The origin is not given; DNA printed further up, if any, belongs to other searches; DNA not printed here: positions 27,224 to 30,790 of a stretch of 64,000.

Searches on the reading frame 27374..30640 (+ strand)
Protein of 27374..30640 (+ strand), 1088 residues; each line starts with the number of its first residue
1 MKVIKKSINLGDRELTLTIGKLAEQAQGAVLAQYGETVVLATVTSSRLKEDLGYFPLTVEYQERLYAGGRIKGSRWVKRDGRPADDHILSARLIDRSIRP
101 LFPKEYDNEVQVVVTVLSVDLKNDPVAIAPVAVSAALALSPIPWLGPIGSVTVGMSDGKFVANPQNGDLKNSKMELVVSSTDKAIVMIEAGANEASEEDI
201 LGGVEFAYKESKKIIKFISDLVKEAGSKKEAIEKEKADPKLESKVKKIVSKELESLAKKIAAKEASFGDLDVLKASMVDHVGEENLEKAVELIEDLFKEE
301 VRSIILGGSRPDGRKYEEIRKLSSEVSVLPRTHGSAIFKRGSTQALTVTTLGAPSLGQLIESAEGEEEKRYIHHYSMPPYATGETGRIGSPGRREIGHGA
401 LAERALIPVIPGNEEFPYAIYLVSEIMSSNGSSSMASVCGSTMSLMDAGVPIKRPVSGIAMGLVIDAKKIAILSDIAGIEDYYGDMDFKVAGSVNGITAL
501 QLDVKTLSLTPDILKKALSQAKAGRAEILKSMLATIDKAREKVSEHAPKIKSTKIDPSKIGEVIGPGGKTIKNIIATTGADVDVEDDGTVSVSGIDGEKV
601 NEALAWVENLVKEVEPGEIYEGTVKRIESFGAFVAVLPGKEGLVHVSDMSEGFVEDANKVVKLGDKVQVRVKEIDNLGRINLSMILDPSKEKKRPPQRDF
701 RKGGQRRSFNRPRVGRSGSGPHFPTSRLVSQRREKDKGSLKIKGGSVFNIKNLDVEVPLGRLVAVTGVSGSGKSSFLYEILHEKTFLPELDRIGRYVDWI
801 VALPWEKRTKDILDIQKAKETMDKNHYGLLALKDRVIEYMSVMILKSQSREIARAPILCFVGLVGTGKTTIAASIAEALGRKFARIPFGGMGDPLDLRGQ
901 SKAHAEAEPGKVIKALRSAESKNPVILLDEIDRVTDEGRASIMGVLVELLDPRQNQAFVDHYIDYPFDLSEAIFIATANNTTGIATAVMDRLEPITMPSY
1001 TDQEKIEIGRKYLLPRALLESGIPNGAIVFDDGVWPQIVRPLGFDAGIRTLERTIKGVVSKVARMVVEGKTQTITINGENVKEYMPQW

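Call 9: search_protein_families(library=pfam, proteins=[window:27374-30640:+], max_evalue=0.001)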
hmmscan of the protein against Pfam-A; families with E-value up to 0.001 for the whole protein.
window:27374-30640:+ (1088 aa): 16 families
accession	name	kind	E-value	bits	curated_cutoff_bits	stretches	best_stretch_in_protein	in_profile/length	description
PF01138.27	RNase_PH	-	1.5e-51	174.6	25.5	2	13-143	3-130/130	3' exoribonuclease family, domain 1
PF03725.20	RNase_PH_C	-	1.8e-17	63.5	20.8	2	146-209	1-66/67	3' exoribonuclease family, domain 2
PF00004.35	AAA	-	2.5e-17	64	21.2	1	858-994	1-125/131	ATPase family associated with various cellular activities (AAA)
PF00575.29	S1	-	2e-16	60.5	22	1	614-684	2-73/74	S1 RNA binding domain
PF00013.35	KH_1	-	2.1e-12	47.1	21.5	1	554-608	5-65/66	KH domain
PF07728.20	AAA_5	-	2.9e-09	37.5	22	1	858-982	2-125/139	AAA domain (dynein-related subfamily)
PF22667.2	Lon_lid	-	7.4e-07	29.2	27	1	1020-1072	2-55/57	Lon protease AAA+ ATPase lid domain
PF13401.12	AAA_22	-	1.7e-06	28.8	27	0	855-951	5-109/130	AAA domain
PF13191.12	AAA_16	-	2.9e-06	28.3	32.6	0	760-808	24-78/167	AAA ATPase domain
PF22675.2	KH-I_KHDC4-BBP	-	5.3e-06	26.6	30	0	560-604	8-52/76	KHDC4/BBP-like, KH-domain type I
PF00005.33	ABC_tran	-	9e-06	26.8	25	0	751-783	2-34/137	ABC transporter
PF13173.12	AAA_14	-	2.4e-05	24.8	27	0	856-936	3-76/129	AAA domain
PF13238.12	AAA_18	-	0.00019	22.3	29.4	0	860-919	3-66/128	AAA domain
PF13476.12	AAA_23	-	0.00038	21.6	27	0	855-891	19-55/201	AAA domain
PF07726.17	AAA_3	-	0.0004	20.7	27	0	862-948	6-88/131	ATPase family associated with various cellular activities (AAA)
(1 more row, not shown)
